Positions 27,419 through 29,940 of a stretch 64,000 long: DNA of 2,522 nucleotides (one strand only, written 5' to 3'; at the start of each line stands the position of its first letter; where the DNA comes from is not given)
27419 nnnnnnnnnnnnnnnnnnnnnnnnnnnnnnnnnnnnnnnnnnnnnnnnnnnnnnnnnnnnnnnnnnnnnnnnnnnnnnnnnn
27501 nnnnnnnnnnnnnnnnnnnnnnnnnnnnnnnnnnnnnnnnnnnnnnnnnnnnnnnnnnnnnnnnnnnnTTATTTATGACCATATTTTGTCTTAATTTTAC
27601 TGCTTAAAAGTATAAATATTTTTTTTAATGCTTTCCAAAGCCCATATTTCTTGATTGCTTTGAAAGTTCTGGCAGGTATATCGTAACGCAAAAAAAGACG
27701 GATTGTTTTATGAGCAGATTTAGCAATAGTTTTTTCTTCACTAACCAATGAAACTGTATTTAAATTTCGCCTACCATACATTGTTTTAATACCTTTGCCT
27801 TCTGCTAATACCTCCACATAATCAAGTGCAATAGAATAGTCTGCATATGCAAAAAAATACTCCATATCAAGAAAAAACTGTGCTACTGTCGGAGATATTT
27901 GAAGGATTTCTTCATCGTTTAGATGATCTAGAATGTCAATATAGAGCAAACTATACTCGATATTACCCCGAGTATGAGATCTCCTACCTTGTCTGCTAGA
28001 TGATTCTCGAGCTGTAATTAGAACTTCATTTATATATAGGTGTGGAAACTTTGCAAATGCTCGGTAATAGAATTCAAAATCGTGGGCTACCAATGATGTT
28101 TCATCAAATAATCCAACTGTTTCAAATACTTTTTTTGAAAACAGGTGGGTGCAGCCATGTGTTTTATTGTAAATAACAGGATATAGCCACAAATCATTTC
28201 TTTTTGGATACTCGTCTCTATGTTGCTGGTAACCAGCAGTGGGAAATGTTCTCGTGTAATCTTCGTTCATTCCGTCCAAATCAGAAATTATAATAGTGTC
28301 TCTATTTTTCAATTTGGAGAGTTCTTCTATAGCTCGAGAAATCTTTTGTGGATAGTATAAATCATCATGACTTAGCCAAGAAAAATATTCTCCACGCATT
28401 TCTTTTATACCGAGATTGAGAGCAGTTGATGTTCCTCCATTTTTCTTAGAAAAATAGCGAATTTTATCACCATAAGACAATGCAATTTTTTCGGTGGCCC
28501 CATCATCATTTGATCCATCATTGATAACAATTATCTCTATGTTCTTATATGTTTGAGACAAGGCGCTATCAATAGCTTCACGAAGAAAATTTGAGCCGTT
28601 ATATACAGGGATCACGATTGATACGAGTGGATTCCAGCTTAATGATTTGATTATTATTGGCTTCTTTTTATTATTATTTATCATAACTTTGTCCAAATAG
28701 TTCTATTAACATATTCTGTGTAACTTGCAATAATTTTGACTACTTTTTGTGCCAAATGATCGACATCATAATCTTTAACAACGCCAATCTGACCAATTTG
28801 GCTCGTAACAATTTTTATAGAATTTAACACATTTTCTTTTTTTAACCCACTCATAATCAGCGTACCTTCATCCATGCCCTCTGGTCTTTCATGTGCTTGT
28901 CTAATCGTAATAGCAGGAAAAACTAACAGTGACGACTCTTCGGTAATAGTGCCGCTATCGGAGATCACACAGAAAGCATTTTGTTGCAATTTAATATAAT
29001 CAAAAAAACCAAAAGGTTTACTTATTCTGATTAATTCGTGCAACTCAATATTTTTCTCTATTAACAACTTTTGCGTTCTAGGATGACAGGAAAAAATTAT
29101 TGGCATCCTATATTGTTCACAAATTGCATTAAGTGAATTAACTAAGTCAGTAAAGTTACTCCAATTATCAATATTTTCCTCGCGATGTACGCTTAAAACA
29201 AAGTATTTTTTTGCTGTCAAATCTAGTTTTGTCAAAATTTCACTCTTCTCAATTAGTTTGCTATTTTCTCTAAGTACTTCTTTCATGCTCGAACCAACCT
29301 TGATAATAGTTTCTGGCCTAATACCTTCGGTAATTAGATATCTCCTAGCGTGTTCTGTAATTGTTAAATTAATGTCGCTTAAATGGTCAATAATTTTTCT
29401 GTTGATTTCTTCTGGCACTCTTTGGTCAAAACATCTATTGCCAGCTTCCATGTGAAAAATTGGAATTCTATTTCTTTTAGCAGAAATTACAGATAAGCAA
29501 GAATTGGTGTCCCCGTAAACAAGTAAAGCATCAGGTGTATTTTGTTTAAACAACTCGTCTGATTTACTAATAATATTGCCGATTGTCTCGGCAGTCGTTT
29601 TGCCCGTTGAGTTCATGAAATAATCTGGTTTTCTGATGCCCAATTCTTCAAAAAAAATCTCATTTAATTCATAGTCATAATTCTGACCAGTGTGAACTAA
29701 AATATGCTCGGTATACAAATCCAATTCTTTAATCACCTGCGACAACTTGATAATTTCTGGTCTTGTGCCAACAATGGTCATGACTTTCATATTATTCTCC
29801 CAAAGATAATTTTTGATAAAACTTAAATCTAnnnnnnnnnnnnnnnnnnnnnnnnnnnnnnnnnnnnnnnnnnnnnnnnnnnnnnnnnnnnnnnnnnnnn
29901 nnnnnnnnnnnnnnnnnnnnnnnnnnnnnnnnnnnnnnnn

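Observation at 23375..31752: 8.4 kb low-GC cassette (about 30% GC against about 50% flanks) carrying GT2/GT4 genes and an FnlABC-like nucleotide-sugar trio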

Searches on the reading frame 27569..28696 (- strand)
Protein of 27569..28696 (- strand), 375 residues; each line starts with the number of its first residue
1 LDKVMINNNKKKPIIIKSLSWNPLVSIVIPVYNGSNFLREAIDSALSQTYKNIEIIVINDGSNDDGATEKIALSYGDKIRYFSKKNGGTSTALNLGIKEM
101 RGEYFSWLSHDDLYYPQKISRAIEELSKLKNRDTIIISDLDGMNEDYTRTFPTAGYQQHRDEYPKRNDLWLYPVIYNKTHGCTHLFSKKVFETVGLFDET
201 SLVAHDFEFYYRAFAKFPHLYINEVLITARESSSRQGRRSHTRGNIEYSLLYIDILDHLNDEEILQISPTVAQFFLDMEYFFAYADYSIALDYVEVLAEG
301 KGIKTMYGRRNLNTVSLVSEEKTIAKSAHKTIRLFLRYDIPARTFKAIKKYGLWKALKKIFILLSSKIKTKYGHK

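Call 4: search_protein_families(library=pfam, proteins=[window:27569-28696:-])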
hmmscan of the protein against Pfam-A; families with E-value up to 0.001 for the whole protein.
window:27569-28696:- (375 aa): 3 families
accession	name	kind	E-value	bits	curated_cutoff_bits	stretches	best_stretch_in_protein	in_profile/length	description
PF00535.33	Glycos_transf_2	-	7.8e-29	101.2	23.3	1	26-193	1-166/168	Glycosyl transferase family 2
PF10111.15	Glyco_tranf_2_2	-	2.6e-11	44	27.3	1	26-228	1-214/276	Glycosyltransferase like family 2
PF13641.12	Glyco_tranf_2_3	-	3.7e-06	27.6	27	1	25-112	3-96/230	Glycosyltransferase like family 2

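Call 12: search_protein_families(library=ncbifam, proteins=[window:27569-28696:-], max_evalue=0.00001)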
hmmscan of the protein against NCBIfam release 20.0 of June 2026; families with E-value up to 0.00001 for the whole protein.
window:27569-28696:- (375 aa): 18 families
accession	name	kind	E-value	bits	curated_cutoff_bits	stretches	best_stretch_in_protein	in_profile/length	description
NF007482.0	PRK10073.1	equivalog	2.6e-20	72.7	423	1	22-123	5-107/334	glycosyltransferase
NF047683.1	TeichurnBiosyTuaG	equivalog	1.6e-19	70.6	400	1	20-128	3-113/252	teichuronic acid biosynthesis protein TuaG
TIGR03937.1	PgaC_IcaA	equivalog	1.8e-16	60.1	422.3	1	17-119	39-143/407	poly-beta-1,6-N-acetyl-D-glucosamine synthase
NF053739.1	GlytfEpsEBac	equivalog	9.5e-15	54.3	450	1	23-241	1-214/265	glycosyltransferase EpsE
NF050050.1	ProtGlycPglI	equivalog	1.5e-12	47.5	500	1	23-126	2-108/306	GalNAc(5)-diNAcBac-PP-undecaprenol beta-1,3-glucosyltransferase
TIGR04283.1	glyco_like_mftF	equivalog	3.1e-12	46.6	182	1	25-237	1-193/221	TIGR04283 family arsenosugar biosynthesis glycosyltransferase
NF007453.0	PRK10018.1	equivalog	7.3e-12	45.5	382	1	22-215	5-191/280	colanic acid biosynthesis glycosyltransferase WcaA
NF041875.1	EPS_EpsD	equivalog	7.5e-12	45.3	370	1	25-212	1-188/325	exopolysaccharide biosynthesis glycosyltransferase EpsD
TIGR04017.1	WcaA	equivalog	1.1e-11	44.8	495.75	1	22-214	4-189/279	colanic acid biosynthesis glycosyltransferase WcaA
TIGR03111.1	glyc2_xrt_Gpos1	hypoth_equivalog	1.5e-09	37.2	363.95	1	16-127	42-157/439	TIGR03111 family XrtG-associated glycosyltransferase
NF038299.1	EPS_HpsN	equivalog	1.2e-08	34.3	425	1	23-113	1-92/317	hormogonium polysaccharide biosynthesis glycosyltransferase HpsN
NF041394.1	GtaseAglG_Halo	equivalog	1.7e-08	34.1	440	1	25-124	3-105/304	glucosyl-dolichyl phosphate glucuronosyltransferase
NF038302.1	EPS_HpsE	equivalog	9.9e-08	31.3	300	1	26-124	4-109/307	hormogonium polysaccharide biosynthesis glycosyltransferase HpsE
TIGR03965.1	mycofact_glyco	equivalog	1.5e-07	30.6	280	1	22-111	73-164/467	mycofactocin biosynthesis glycosyltransferase MftF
NF007986.1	PRK10714.1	equivalog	2.8e-06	26.6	529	1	25-125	8-114/316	undecaprenyl-phosphate 4-deoxy-4-formamido-L-arabinose transferase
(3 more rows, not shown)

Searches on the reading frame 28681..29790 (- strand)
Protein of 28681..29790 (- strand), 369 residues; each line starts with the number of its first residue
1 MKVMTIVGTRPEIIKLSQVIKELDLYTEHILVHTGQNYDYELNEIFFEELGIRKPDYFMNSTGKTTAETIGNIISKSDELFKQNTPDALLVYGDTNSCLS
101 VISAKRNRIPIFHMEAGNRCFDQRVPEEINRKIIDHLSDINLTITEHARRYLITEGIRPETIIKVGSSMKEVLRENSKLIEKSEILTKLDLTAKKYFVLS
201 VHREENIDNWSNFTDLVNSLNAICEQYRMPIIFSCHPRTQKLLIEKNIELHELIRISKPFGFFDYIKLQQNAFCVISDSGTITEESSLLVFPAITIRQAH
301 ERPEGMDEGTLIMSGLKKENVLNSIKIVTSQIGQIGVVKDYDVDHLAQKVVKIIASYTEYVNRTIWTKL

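Call 4: search_protein_families(library=pfam, proteins=[window:28681-29790:-])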
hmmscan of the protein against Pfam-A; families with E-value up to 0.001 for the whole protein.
window:28681-29790:- (369 aa): 1 family
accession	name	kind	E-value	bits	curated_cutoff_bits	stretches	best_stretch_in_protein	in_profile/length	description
PF02350.25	Epimerase_2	-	1.9e-90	303.6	30.6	1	27-354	9-346/347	UDP-N-acetylglucosamine 2-epimerase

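Call 12: search_protein_families(library=ncbifam, proteins=[window:28681-29790:-], max_evalue=0.00001)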
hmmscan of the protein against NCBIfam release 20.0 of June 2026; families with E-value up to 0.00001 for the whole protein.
window:28681-29790:- (369 aa): 2 families
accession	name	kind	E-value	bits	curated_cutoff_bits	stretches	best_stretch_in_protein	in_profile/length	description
TIGR00236.1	wecB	equivalog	1.1e-71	241.9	210.15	1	1-330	1-334/366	non-hydrolyzing UDP-N-acetylglucosamine 2-epimerase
TIGR03568.1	NeuC_NnaA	equivalog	1.3e-24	86.7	235.9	1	2-331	2-339/365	UDP-N-acetylglucosamine 2-epimerase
